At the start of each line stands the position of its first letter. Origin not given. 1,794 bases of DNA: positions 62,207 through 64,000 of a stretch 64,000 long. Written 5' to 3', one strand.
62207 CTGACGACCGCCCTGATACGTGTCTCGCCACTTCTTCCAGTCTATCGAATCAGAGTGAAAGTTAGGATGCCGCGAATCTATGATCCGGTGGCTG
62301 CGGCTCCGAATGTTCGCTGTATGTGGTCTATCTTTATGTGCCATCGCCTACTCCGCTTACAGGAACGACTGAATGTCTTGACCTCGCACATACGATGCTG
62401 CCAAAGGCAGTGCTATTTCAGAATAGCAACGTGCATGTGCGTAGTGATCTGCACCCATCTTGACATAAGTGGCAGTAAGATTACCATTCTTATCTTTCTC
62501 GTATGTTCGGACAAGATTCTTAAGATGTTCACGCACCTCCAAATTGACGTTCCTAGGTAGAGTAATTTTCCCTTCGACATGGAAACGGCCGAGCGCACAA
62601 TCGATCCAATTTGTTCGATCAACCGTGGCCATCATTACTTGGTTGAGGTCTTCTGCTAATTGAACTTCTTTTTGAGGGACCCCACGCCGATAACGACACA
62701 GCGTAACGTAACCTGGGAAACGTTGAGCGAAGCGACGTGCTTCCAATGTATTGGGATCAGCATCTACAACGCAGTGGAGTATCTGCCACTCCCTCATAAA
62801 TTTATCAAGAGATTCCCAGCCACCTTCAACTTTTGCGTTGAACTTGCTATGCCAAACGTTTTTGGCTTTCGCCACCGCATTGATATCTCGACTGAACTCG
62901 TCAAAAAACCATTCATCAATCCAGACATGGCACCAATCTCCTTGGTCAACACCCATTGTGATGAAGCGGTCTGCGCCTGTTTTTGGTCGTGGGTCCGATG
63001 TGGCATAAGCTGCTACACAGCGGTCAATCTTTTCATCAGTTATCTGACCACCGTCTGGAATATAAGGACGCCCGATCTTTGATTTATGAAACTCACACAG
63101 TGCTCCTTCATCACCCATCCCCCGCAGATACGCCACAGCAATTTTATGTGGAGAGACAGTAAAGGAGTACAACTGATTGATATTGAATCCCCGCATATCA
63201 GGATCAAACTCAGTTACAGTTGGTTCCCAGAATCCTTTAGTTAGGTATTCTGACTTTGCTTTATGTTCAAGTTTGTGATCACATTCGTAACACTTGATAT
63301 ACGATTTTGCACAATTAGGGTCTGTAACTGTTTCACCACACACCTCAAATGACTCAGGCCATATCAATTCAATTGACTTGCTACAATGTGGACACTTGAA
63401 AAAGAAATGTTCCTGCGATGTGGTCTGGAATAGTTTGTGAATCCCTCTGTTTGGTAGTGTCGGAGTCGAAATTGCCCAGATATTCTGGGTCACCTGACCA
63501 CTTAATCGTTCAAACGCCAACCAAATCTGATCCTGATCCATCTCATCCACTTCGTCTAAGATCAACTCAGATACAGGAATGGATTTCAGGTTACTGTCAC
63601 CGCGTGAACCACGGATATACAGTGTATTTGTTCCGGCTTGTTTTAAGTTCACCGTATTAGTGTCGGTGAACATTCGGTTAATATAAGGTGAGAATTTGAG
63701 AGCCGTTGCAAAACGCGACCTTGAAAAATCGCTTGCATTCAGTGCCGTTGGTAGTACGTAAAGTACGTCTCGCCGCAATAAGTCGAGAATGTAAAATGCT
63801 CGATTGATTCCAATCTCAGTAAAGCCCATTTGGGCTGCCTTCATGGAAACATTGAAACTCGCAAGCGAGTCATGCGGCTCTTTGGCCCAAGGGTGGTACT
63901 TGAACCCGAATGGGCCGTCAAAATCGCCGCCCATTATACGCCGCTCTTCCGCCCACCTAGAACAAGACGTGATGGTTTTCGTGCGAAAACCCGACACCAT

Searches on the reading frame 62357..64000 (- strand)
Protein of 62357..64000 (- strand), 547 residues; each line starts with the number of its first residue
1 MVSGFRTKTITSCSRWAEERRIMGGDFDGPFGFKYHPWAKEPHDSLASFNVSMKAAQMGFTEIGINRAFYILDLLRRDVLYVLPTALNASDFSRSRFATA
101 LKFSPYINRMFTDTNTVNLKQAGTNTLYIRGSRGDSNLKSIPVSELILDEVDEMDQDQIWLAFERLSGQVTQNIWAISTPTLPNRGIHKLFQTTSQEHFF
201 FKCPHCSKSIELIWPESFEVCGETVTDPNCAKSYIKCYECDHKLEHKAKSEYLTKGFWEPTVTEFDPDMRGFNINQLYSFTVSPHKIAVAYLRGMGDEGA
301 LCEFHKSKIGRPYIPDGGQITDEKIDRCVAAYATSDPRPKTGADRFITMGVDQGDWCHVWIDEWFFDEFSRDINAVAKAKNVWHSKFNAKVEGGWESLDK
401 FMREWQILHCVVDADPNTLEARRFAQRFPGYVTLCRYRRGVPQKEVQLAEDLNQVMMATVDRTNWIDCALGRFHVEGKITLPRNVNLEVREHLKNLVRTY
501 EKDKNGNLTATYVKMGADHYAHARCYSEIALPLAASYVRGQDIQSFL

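Call 29: search_protein_families(library=phrogs, proteins=[window:62357-64000:-], max_evalue=0.001)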
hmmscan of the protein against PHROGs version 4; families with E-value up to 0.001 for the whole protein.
window:62357-64000:- (547 aa): 5 families
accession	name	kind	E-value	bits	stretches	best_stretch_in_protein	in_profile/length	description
phrog_675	-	head and packaging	7.3e-83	279.8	1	11-536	22-552/576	terminase large subunit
phrog_15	-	head and packaging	1.1e-44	154.1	1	13-353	357-722/1330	terminase large subunit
phrog_12876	-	head and packaging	2.7e-14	54.4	1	90-212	7-129/235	terminase large subunit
phrog_21311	-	head and packaging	2.6e-11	44.8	1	84-263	2-194/218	terminase large subunit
phrog_2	-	head and packaging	6.8e-07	29.4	1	33-526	262-587/807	terminase large subunit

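Call 38: search_dna_similar(query=window:62357-64000:-, collection=phages, mode=protein, max_evalue=0.00001, max_rows=15)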
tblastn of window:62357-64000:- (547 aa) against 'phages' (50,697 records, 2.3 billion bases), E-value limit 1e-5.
Records with a match: 826; places in all: 827; records where one place covers at least 80% of the query: 531.
Best place of each record, by identity: <60% 826.
By first word of the organism name: Staphylococcus 269; Bacillus 236; Enterococcus 61; Listeria 54; Vibrio 44; Lactobacillus 26; Bacteriophage 17; Pseudomonas 17; Wolbachia 11; Ralstonia 11; and 40 more.
By host as written in the record: Staphylococcus aureus 88; - 84; Listeria monocytogenes 43; Bacillus cereus 26; Bacillus subtilis 25; Staphylococcus sp. 21; Bacillus thuringiensis subsp. kurstaki 20; Enterococcus faecalis 20; and 237 more.
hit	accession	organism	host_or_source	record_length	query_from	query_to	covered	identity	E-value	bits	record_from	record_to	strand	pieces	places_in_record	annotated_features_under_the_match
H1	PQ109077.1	Thermus phage Lalka27b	Thermus thermophilus HB27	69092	30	531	92%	26.9%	7e-26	118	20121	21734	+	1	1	TerL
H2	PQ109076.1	Thermus phage Lalka27a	Thermus thermophilus HB27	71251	25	531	93%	26.3%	1e-25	117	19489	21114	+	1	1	TerL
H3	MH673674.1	Thermus phage phiMa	Thermus thermophilus HB8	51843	5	531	96%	25.3%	8e-23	109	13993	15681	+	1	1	hypothetical protein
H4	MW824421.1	Vibrio phage 51E28.1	Vibrio crassostreae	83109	14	536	96%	25.0%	1e-19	99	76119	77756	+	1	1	hypothetical protein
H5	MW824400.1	Vibrio phage 51E28.4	Vibrio crassostreae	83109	14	536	96%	25.0%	1e-19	99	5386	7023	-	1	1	hypothetical protein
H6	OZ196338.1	Vibrio phage K404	Seawater and oysters mix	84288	14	536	96%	24.8%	6e-19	97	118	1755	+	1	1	terminase large subunit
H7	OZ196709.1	Vibrio phage K45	Seawater and oysters mix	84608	14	536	96%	24.8%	2e-18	96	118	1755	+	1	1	terminase large subunit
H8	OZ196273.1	Vibrio phage K120 g1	Seawater and oysters mix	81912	14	536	96%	24.7%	4e-18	94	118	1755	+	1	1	terminase large subunit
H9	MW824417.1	Vibrio phage 264E42.1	Vibrio crassostreae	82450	14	536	96%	24.7%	4e-18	94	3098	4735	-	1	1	hypothetical protein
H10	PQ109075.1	Thermus phage Lalka8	Thermus thermophilus HB8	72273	30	531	92%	25.7%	3e-24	113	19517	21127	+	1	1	TerL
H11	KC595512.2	Bacillus phage JL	Bacillus cereus BGSC 6E1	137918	32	531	91%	25.0%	1e-19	99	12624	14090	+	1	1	although not included in this record, this repeat region also exists ... | terminase large subunit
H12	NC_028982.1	Bacillus phage JL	Bacillus cereus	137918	32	531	91%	25.0%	1e-19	99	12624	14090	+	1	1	although not included in this record, this repeat region also exists ... | terminase large subunit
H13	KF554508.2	Bacillus phage CP-51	Bacillus cereus HER1399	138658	32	531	91%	25.0%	1e-19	99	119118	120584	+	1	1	putative large terminase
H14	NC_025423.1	Bacillus phage CP-51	Bacillus cereus HER1399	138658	32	531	91%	25.0%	1e-19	99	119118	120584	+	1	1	terminase large subunit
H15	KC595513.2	Bacillus phage Shanette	Bacillus cereus BGSC 6E1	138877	32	531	91%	25.0%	4e-19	98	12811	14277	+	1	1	although not included in this record, this repeat region also exists ... | terminase large subunit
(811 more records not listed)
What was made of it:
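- Tried and rejected: The best TerL identity is about 27%, so the lineage cannot be placed (call 38).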
